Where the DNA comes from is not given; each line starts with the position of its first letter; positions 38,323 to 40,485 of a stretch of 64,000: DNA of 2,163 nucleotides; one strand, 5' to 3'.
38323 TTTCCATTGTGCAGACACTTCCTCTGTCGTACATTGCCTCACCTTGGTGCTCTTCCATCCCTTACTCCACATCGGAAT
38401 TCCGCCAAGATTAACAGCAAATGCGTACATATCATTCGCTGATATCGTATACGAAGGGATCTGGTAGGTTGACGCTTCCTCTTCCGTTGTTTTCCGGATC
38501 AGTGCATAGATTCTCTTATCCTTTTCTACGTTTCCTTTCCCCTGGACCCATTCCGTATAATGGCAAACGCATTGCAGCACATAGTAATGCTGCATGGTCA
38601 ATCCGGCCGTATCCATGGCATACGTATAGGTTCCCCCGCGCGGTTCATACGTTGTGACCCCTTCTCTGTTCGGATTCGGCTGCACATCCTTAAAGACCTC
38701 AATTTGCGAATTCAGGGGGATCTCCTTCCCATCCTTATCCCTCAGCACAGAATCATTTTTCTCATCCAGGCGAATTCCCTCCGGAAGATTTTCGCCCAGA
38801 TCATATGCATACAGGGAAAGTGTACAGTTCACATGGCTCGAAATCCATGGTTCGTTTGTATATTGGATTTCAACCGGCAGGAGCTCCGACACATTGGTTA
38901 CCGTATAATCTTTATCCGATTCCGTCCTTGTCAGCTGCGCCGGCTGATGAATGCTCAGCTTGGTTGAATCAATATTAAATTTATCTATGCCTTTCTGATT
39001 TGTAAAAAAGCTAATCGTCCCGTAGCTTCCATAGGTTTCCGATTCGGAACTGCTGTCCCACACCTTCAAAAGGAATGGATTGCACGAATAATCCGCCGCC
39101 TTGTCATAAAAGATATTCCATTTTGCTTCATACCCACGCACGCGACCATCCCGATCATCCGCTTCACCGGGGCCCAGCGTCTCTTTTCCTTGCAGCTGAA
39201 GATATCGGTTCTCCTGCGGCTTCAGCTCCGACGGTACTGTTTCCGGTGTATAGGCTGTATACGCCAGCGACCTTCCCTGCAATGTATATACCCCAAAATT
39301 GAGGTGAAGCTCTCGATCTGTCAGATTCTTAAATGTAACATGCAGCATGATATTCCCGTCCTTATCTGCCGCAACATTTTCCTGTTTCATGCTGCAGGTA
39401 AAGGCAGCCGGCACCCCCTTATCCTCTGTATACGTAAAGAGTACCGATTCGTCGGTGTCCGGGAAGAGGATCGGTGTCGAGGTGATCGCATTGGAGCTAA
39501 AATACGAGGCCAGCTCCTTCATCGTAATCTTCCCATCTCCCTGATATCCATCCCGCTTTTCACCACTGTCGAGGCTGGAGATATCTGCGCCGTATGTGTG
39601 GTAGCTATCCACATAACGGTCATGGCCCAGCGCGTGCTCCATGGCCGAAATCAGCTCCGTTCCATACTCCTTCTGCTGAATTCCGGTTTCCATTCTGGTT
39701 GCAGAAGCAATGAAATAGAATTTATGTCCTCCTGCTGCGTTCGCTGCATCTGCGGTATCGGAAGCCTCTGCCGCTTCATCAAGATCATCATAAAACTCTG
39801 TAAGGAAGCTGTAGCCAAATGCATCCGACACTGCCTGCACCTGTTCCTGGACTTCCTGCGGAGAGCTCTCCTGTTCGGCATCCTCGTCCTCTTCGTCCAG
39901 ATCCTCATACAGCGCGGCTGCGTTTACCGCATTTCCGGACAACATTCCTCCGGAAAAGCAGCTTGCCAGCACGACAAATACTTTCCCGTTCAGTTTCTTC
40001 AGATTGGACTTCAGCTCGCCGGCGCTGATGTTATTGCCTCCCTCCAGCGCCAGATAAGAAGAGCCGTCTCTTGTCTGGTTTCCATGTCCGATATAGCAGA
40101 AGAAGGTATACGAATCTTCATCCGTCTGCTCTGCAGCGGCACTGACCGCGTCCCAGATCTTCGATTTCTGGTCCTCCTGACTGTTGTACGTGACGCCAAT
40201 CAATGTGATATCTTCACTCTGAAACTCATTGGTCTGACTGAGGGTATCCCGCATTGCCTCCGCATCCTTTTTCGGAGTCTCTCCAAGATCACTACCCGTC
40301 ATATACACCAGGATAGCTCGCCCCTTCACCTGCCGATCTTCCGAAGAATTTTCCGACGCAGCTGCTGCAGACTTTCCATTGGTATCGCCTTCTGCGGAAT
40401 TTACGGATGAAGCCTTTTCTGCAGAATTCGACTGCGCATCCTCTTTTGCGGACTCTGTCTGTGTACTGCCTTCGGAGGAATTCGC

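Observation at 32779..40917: Giant surface protein with a clostripain-like domain as terminal cistron of the RiPP operon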

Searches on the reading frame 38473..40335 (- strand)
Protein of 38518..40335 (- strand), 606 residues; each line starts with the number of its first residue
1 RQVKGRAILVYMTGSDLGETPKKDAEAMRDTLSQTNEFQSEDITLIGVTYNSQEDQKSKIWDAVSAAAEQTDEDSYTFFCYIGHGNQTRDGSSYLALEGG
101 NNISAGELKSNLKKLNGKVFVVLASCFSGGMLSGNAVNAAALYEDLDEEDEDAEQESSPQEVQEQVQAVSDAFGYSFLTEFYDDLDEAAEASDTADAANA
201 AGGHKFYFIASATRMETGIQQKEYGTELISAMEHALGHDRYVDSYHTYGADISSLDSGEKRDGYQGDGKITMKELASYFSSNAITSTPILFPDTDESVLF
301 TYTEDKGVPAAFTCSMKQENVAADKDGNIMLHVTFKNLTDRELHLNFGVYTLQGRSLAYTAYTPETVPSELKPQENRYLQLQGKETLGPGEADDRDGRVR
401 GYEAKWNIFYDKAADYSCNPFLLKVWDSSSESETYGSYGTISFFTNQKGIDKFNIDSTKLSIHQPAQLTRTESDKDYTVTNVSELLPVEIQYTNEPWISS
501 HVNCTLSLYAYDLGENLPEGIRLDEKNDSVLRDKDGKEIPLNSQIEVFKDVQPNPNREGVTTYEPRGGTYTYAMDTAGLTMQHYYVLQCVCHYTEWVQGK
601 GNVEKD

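Call 11: search_solved_structures(query=window:38518-40335:-, max_evalue=10, show_alignments=3)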
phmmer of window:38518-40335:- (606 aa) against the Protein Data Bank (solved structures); distinct sequences matched with E-value up to 10: 1.
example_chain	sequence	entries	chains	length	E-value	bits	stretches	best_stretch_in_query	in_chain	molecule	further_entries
3bij_A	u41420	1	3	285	1.2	10.8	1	53-197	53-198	Uncharacterized protein GSU0716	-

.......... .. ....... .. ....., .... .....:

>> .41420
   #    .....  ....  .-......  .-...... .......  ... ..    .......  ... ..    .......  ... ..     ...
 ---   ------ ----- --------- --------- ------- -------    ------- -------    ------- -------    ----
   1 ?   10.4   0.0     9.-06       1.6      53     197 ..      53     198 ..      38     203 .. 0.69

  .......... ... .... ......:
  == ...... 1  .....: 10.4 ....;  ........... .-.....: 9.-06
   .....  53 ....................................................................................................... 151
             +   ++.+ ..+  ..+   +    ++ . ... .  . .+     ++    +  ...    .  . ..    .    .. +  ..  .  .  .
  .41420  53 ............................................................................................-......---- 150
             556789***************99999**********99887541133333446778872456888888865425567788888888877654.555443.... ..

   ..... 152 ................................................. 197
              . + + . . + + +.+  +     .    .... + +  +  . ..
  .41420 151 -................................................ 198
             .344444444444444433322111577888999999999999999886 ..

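Call 36: find_related_loci(query=A2, collection=genome_contigs, flank=10000)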
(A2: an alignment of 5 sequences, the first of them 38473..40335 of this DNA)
Query A2 (621 aa) in genome_contigs; peptide patterns used: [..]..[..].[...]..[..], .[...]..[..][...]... (x = any residue, [..] = any of these).
102 stretches matched a pattern; 17 encode a relative of the query (tblastn E <= 1e-3); 17 distinct loci.
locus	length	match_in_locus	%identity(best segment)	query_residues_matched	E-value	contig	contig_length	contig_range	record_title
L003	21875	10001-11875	59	9-621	0e+0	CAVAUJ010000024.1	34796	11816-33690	Succinivibrio sp. isolate G02614-L1_cleanbin_000015 genome assembly, contig: Spades_G02614-L1_contig_636, whole genome s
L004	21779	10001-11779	38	5-621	7e-128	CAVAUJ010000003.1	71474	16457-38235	Succinivibrio sp. isolate G02614-L1_cleanbin_000015 genome assembly, contig: Spades_G02614-L1_contig_206, whole genome s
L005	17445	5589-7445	37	3-621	8e-120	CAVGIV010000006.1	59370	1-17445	Paludibacteraceae bacterium isolate H07675-L1_cleanbin_000023 genome assembly, contig: Spades_H07675-L1_contig_351, whol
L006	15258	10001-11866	39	5-621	6e-119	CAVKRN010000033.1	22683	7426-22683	bacterium isolate G02635-L1_cleanbin_000004 genome assembly, contig: Spades_G02635-L1_contig_396, whole genome shotgun s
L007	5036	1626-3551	37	6-621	6e-117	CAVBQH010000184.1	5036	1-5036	Acutalibacteraceae bacterium isolate SRR8978300_cleanbin_000003 genome assembly, contig: Spades_SRR8978300_contig_1281,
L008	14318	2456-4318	38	6-616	2e-113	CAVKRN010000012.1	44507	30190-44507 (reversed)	bacterium isolate G02635-L1_cleanbin_000004 genome assembly, contig: Spades_G02635-L1_contig_126, whole genome shotgun s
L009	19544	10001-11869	37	6-616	1e-109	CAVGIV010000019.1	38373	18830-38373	Paludibacteraceae bacterium isolate H07675-L1_cleanbin_000023 genome assembly, contig: Spades_H07675-L1_contig_784, whol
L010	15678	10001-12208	37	6-620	3e-81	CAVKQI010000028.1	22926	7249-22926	bacterium isolate H07659-L1_cleanbin_000007 genome assembly, contig: Spades_H07659-L1_contig_1182, whole genome shotgun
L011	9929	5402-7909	38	6-621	2e-78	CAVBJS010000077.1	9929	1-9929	Bacteroidaceae bacterium isolate G02640-L1_cleanbin_000007 genome assembly, contig: Spades_G02640-L1_contig_2661, whole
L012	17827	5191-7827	36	6-616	5e-76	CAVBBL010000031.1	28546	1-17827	bacterium isolate H07663-L1_cleanbin_000004 genome assembly, contig: Spades_H07663-L1_contig_991, whole genome shotgun s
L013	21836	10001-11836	37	3-616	7e-115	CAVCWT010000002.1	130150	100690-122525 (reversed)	Lachnospiraceae bacterium isolate H07626-L1_cleanbin_000011 genome assembly, contig: Spades_H07626-L1_contig_30, whole g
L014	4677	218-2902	36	6-621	6e-74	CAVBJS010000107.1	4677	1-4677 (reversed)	Bacteroidaceae bacterium isolate G02640-L1_cleanbin_000007 genome assembly, contig: Spades_G02640-L1_contig_6245, whole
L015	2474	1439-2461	40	6-343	5e-69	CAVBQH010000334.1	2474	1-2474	Acutalibacteraceae bacterium isolate SRR8978300_cleanbin_000003 genome assembly, contig: Spades_SRR8978300_contig_3492,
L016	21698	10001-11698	30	1-594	3e-64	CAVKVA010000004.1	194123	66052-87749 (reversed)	Parolsenella sp. isolate G02631-L1_cleanbin_000008 genome assembly, contig: Spades_G02631-L1_contig_16, whole genome sho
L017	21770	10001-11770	29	1-621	3e-63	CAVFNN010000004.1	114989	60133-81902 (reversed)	bacterium isolate G02615-L1_cleanbin_000007 genome assembly, contig: Spades_G02615-L1_contig_42, whole genome shotgun se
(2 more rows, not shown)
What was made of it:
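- Tried and rejected: A five-sequence alignment worked (call 36).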

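Call 39: predict_structure(alignment_id=A1)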
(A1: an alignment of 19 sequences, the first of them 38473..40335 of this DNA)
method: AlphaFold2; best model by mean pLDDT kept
length: 621 residues; sequences in the alignment: 19
mean_pLDDT: 79.1   pTM: 0.82
mean pLDDT of the five models: 79.1, 78.3, 77.0, 76.4, 75.6
residues with pLDDT >= 90: 239; 70-90: 254; 50-70: 43; < 50: 85
segments of 3 or more residues with pLDDT < 50: 134-202, 395-398, 558-566
pLDDT, mean of each block of 10 residues (from residue 1): 82 92 97 95 96 95 96 92 83 84 86 89 88 43 35 35 34 33 37 28 73 76 85 94 91 84 92 91 79 89 94 82 92 90 91 81 80 81 84 59 88 79 87 75 83 70 87 89 81 63 82 94 92 95 89 57 55 85 94 83 88 79 49
secondary structure, 60 per line:
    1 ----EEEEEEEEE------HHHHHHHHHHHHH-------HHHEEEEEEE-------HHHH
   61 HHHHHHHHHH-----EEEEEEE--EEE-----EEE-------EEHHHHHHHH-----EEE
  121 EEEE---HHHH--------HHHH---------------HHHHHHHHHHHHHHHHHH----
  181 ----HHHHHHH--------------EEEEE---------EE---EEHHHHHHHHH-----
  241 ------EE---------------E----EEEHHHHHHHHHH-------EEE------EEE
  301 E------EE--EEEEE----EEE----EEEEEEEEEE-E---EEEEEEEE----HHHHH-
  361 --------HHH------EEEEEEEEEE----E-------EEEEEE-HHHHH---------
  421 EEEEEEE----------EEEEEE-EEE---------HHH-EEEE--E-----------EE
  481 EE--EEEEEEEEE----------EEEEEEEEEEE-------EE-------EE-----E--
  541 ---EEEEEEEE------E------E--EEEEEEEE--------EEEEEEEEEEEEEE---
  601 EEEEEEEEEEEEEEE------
elements in order: E5-13 H20-32 E43-49 H57-70 E76-82 E85-87 E93-95 H105-112 E118-124 H128-131 H140-143 H159-176 H185-191 E206-210 H227-235 E269-271 H272-281 E289-291 E298-301 E312-316 E321-323 E328-337 E343-350 H355-359 E378-387 E400-405 H407-411 E421-427 E438-443 E445-447 E461-464 E479-482 E485-493 E504-514 E544-551 E568-575 E584-597 E601-615
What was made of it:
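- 38470..39417 (-): Two beta-sandwich domains, residues 501-816, conserved together with the peptidase head across the family. AF2 model (call 39).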

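Call 44: fold_search(model_id=the predicted structure, library=pdb)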
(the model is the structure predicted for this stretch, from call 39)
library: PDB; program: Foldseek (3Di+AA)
matches with E <= 10: 1681; with E <= 0.001: 387
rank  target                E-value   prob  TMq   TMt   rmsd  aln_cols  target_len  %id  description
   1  8ayh_C                2.7e-08  1.00  0.14  0.14  18.0       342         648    9  Structure of Complement C5 in Complex with small molecule inhibitor and CVF (released 2022-12-21)
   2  4kkp_B                4.6e-08  1.00  0.13  0.27  16.2       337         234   11  Crystal structure of Vibrio cholerae RbmA (crystal form 2) (released 2013-05-22)
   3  4be6_A                8.2e-08  1.00  0.13  0.28  15.9       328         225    8  V. cholera biofilm scaffolding protein RbmA (released 2013-12-18)
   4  7uzs                  1.0e-07  1.00  0.13  0.12  15.2       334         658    9  Protein 4.2 (local refinement from consensus reconstruction of ankyrin complex classes) (released 2022-07-20)
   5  4kkq_B                1.0e-07  1.00  0.12  0.25  16.9       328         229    9  Crystal structure of Vibrio cholerae RbmA (crystal form 1) (released 2013-05-22)
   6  4kkq_A                1.1e-07  0.99  0.11  0.22  17.2       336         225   12  Crystal structure of Vibrio cholerae RbmA (crystal form 1) (released 2013-05-22)
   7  4be5_A                1.4e-07  1.00  0.12  0.27  16.2       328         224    9  V. cholera biofilm scaffolding protein RbmA (released 2013-12-18)
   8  7tvz_E                1.8e-07  1.00  0.13  0.12  15.6       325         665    8  Cryo-EM structure of human band 3-protein 4.2 complex in diagonal conformation (released 2022-06-08)
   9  8a53_A                2.1e-07  1.00  0.24  0.46  11.5       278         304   14  Crystal structure of AtMCA-IIf C147A (metacaspase 9) from Arabidopsis thaliana (released 2023-05-31)
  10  4zod_A                3.3e-07  1.00  0.16  0.15  19.0       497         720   11  Crystal Structure of beta-glucosidase from Listeria innocua in complex with glucose (released 2016-05-18)
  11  7yzx_A                4.0e-07  0.98  0.18  0.14  18.4       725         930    8  ScpA from Streptococcus pyogenes, D783A mutant. (released 2022-08-31)
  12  4kkp_A                4.2e-07  1.00  0.14  0.27  15.8       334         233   10  Crystal structure of Vibrio cholerae RbmA (crystal form 2) (released 2013-05-22)
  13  8cs9_X                4.5e-07  1.00  0.13  0.12  15.1       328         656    9  Composite reconstruction of Class 1 of the erythrocyte ankyrin-1 complex (released 2022-07-20)
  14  3eif                  4.7e-07  1.00  0.15  0.11  17.2       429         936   10  1.9 angstrom crystal structure of the active form of the C5a peptidase from Streptococcus pyogenes (ScpA) (released 2009-02-24)
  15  4i1p_C                5.3e-07  1.00  0.26  0.40  18.6       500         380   10  Human MALT1 (caspase-IG3) in complex with activity based-probe (released 2014-07-09)
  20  8a53_D                7.1e-07  1.00  0.24  0.47  11.1       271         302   14  Crystal structure of AtMCA-IIf C147A (metacaspase 9) from Arabidopsis thaliana (released 2023-05-31)
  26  3uo8_B                9.0e-07  1.00  0.26  0.41  18.8       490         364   10  Crystal structure of the MALT1 paracaspase (P1 form) (released 2011-12-21)
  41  3uo8_C                2.4e-06  1.00  0.25  0.41  18.7       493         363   11  Crystal structure of the MALT1 paracaspase (P1 form) (released 2011-12-21)
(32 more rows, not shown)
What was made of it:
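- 39418..40326 (-): Clan CD, C14 (metacaspase-like) peptidase domain, residues 198-500. His278 is at 40084-40086 and Cys320 at 39958-39960. A disordered acidic insert spans residues 337-396. An EF-hand-like loop lies near residues 455-470. AF2 model with pLDDT above 90 over most of the domain, and Foldseek hits to AtMC9 and MALT1 (calls 39, 44).
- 38470..39417 (-): Foldseek matches to tandem Ig/FnIII-like domains (call 44).
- On Peptidase C14 (caspase/metacaspase, clan CD): Foldseek: AtMC9 8a53 with TM(target) 0.46, and MALT1 4i1p/3uo8 with 0.40-0.41, probability 1.00 (calls 39, 44).
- Foldseek matches metacaspase-9 and MALT1 caspase-Ig3 (calls 39, 44).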

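Call 54: search_solved_structures(query=A1, max_evalue=10, show_alignments=3)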
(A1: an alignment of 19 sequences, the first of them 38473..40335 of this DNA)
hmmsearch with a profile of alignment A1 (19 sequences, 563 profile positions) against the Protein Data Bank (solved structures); distinct sequences matched with E-value up to 10: 16.
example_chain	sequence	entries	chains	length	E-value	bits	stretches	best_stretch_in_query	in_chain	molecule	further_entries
6w8s_A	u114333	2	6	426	8.2e-11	44.9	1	20-162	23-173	Metacaspase-4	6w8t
6w8r_A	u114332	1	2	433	1.3e-08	37.6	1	20-162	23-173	Metacaspase-4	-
8a53_A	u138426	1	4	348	7.1e-06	28.6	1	21-135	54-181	Metacaspase-9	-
9n3d_A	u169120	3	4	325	8.3e-06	28.3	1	21-135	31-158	Metacaspase-9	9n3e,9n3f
1jfj_A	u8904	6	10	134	0.063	15.5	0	232-253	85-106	CALCIUM-BINDING PROTEIN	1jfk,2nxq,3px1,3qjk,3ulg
2m7n_A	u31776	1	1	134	0.069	15.4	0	232-253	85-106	Calcium-binding protein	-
7qp0_A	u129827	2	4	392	0.073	15.3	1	12-88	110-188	Metacaspase-1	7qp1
3bij_A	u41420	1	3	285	0.094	15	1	51-133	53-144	Uncharacterized protein GSU0716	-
4f6o_A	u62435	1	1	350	0.12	14.6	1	17-88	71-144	Metacaspase-1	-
6mzo_A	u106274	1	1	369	0.12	14.6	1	41-126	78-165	Inactive Zymogen C11 Protease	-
4f6p_A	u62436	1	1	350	0.16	14.2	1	17-88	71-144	Metacaspase-1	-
2i18_A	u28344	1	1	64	0.2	13.9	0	232-253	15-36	Calcium-binding protein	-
4zlt_B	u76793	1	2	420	0.49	12.6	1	344-427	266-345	Putative uncharacterized protein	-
9i25_C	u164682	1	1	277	0.56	12.4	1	295-378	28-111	EfmWxLIP1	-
4zkq_A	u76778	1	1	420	0.58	12.3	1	344-424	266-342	Putative uncharacterized protein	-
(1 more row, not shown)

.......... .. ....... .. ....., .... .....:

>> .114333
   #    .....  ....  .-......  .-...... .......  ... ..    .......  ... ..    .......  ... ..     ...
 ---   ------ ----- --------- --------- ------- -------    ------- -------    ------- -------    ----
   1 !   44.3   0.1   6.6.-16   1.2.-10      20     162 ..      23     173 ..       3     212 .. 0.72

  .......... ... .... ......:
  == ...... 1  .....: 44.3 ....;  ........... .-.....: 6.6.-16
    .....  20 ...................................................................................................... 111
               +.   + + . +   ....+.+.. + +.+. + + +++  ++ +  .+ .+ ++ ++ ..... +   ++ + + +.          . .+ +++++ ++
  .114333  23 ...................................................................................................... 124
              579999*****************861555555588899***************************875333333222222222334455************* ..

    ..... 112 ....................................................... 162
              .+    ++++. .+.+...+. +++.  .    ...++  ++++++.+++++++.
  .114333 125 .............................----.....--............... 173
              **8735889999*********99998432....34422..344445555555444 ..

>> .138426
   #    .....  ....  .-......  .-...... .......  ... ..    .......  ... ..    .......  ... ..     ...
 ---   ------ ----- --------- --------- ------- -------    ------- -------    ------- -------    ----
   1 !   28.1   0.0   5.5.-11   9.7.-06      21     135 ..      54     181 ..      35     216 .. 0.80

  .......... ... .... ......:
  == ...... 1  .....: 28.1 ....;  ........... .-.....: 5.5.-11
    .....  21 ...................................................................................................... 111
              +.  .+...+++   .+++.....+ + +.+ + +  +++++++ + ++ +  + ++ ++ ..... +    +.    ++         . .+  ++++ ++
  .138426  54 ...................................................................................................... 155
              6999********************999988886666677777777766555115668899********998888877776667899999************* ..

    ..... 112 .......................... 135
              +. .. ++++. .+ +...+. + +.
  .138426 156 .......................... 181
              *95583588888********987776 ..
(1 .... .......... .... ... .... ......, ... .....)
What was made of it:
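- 39418..40326 (-): Profile against PDB metacaspases (call 54).
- On Peptidase C11 (clostripain): Profile against PDB: C11 zymogen 6mzo at E=0.12, metacaspase-4 at 8e-11 (call 54).
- On Peptidase C14 (caspase/metacaspase, clan CD): His278 (YIGHG) and Cys320 (ASCFSGG) align with YSGHG and DSCHSGG of AtMC4 (call 54).
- Checked: The family profile matches metacaspase-4 in the PDB at E=8e-11, with both catalytic residues aligned (call 54).
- The family profile hits metacaspase-4 at E=8e-11, with SGHG and DxCHSGG aligned (call 54). There is a weak profile hit to a C11 zymogen, 6mzo, at E=0.12 (call 54). Metacaspases score 8e-11 and 7e-6 in the same search (call 54).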
